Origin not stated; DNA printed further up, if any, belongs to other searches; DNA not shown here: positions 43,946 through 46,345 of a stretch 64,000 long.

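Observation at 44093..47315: SbcC/SbcD-like pair: ATPase with two mid-coil TM helices, nuclease partner with its metal ligands replaced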

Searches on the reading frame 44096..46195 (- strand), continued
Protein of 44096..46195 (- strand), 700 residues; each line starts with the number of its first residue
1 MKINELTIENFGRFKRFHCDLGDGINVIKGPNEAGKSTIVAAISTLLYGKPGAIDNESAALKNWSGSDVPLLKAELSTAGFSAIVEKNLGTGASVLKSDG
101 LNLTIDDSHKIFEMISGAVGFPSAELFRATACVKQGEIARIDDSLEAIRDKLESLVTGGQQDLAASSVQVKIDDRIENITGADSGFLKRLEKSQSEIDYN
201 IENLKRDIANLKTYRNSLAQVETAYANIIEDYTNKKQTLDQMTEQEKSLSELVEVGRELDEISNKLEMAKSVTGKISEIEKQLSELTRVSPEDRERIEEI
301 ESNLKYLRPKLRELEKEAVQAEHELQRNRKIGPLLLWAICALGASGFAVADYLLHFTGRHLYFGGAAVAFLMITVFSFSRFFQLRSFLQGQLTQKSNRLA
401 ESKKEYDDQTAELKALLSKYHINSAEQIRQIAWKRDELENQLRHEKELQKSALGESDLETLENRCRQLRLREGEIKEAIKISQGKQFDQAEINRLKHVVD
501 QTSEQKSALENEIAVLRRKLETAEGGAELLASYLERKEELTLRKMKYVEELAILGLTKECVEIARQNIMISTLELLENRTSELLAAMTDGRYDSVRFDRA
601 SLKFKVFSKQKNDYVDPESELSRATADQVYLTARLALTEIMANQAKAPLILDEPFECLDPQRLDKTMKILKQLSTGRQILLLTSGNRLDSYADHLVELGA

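Call 49: fold_search(model_id=the predicted structure, library=pdb)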
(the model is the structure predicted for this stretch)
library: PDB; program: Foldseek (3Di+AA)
matches with E <= 10: 1189; with E <= 0.001: 176
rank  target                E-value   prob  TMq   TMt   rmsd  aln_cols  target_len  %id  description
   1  7zr1_C                5.5e-17  1.00  0.38  0.35  40.9       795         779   14  Chaetomium thermophilum Mre11-Rad50-Nbs1 complex bound to ATPyS (composite structure) (released 2023-01-11)
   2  7zr1_D                5.4e-16  1.00  0.37  0.34  38.9       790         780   14  Chaetomium thermophilum Mre11-Rad50-Nbs1 complex bound to ATPyS (composite structure) (released 2023-01-11)
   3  8i4x_B                6.3e-15  1.00  0.34  0.24  60.4      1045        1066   13  Cryo-EM structure of 5-subunit Smc5/6 (released 2024-06-26)
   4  7yqh_B                1.0e-13  1.00  0.33  0.23  59.6      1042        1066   14  Cryo-EM structure of 8-subunit Smc5/6 (released 2024-01-31)
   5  8i13_B                2.0e-12  1.00  0.33  0.24  60.0      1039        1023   13  Cryo-EM structure of 6-subunit Smc5/6 (released 2024-06-26)
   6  9gm9_A                3.8e-12  1.00  0.26  0.19  57.1       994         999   12  MukBEF in a DNA capture state (released 2025-03-26)
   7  7qcd_A                5.5e-12  1.00  0.29  0.21  68.1      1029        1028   14  CryoEM structure of the Smc5/6-holocomplex (composite structure) (released 2022-09-21)
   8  7nyw_B                6.4e-12  1.00  0.24  0.20  40.0       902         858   11  Cryo-EM structure of the MukBEF-MatP-DNA head module (released 2021-07-07)
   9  7qcd_B                8.4e-12  1.00  0.32  0.23  63.5      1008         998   13  CryoEM structure of the Smc5/6-holocomplex (composite structure) (released 2022-09-21)
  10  7w1m_B                8.8e-12  1.00  0.37  0.47  28.8       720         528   12  Cryo-EM structure of human cohesin-CTCF-DNA complex (released 2023-05-31)
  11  7yzp_C                1.3e-11  1.00  0.34  0.50  39.6       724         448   13  Hairpin-bound state of the E. coli Mre11-Rad50 (SbcCD) head complex bound to ADP and a DNA hairpin (released 2022-08-17)
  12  5xei                  2.1e-11  1.00  0.37  0.47  18.2       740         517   13  Crystal structure of the Smc head domain with a coiled coil and joint derived from Pyrococcus yayanosii (released 2017-06-07)
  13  8i13_A                3.1e-11  1.00  0.32  0.23  57.9      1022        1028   12  Cryo-EM structure of 6-subunit Smc5/6 (released 2024-06-26)
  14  9gm6_A                1.1e-10  1.00  0.25  0.16  59.9      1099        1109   12  MukBEF in a nucleotide-bound state with open neck gate (heads core) (released 2025-03-26)
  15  3auy_B                1.2e-10  1.00  0.32  0.59  52.1       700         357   12  Crystal structure of Rad50 bound to ADP (released 2011-05-25)
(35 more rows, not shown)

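Call 59: search_solved_structures(query=A2, max_evalue=0.001, show_alignments=2)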
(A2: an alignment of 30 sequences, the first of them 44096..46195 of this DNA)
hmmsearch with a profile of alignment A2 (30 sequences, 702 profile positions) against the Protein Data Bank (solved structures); distinct sequences matched with E-value up to 0.001: 65 (the best 60 are shown).
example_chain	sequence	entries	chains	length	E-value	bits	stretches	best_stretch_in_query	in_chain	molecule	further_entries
3qku_A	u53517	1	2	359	4.9e-33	117.7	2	1-209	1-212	DNA double-strand break repair rad50 ATPase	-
3qkt_A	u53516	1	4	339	2.1e-32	115.5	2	1-147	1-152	DNA double-strand break repair rad50 ATPase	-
4nck_A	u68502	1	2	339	1e-31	113.3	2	1-147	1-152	DNA double-strand break repair Rad50 ATPase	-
4nch_A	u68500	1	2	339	3.3e-31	111.6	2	1-147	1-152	DNA double-strand break repair Rad50 ATPase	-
4nci_A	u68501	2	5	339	1.4e-30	109.6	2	1-147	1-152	DNA double-strand break repair Rad50 ATPase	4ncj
3aux_A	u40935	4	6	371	1.4e-29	106.3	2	1-218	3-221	DNA double-strand break repair rad50 ATPase | DNA double-strand break repair Rad50 ATPase,DNA double-strand break repair Rad50 ATPase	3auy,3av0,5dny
5f3w_B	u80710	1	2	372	1.8e-27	99.3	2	1-218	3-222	DNA double-strand break repair Rad50 ATPase,DNA double-strand break repair Rad50 ATPase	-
3qf7_A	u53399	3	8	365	3.9e-22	81.6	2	1-207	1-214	Rad50 | Probable DNA double-strand break repair Rad50 ATPase,Probable DNA double-strand break repa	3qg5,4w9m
3tho_A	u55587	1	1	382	1.8e-20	76.1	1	1-207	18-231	Probable DNA double-strand break repair Rad50 ATPase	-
3qkr_A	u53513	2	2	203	2.1e-17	66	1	1-179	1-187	DNA double-strand break repair rad50 ATPase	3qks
1ii8_A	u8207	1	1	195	4.3e-17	64.9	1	1-156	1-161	Rad50 ABC-ATPase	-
1f2t_A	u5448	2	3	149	3.3e-16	62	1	1-142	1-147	RAD50 ABC-ATPASE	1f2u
1us8_A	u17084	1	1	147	6.8e-16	61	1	1-140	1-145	DNA DOUBLE-STRAND BREAK REPAIR RAD50 ATPASE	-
3qkr_B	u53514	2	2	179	2.4e-15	59.2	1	539-701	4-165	DNA double-strand break repair rad50 ATPase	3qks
1ii8_B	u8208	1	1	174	8.8e-15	57.3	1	561-701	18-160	Rad50 ABC-ATPase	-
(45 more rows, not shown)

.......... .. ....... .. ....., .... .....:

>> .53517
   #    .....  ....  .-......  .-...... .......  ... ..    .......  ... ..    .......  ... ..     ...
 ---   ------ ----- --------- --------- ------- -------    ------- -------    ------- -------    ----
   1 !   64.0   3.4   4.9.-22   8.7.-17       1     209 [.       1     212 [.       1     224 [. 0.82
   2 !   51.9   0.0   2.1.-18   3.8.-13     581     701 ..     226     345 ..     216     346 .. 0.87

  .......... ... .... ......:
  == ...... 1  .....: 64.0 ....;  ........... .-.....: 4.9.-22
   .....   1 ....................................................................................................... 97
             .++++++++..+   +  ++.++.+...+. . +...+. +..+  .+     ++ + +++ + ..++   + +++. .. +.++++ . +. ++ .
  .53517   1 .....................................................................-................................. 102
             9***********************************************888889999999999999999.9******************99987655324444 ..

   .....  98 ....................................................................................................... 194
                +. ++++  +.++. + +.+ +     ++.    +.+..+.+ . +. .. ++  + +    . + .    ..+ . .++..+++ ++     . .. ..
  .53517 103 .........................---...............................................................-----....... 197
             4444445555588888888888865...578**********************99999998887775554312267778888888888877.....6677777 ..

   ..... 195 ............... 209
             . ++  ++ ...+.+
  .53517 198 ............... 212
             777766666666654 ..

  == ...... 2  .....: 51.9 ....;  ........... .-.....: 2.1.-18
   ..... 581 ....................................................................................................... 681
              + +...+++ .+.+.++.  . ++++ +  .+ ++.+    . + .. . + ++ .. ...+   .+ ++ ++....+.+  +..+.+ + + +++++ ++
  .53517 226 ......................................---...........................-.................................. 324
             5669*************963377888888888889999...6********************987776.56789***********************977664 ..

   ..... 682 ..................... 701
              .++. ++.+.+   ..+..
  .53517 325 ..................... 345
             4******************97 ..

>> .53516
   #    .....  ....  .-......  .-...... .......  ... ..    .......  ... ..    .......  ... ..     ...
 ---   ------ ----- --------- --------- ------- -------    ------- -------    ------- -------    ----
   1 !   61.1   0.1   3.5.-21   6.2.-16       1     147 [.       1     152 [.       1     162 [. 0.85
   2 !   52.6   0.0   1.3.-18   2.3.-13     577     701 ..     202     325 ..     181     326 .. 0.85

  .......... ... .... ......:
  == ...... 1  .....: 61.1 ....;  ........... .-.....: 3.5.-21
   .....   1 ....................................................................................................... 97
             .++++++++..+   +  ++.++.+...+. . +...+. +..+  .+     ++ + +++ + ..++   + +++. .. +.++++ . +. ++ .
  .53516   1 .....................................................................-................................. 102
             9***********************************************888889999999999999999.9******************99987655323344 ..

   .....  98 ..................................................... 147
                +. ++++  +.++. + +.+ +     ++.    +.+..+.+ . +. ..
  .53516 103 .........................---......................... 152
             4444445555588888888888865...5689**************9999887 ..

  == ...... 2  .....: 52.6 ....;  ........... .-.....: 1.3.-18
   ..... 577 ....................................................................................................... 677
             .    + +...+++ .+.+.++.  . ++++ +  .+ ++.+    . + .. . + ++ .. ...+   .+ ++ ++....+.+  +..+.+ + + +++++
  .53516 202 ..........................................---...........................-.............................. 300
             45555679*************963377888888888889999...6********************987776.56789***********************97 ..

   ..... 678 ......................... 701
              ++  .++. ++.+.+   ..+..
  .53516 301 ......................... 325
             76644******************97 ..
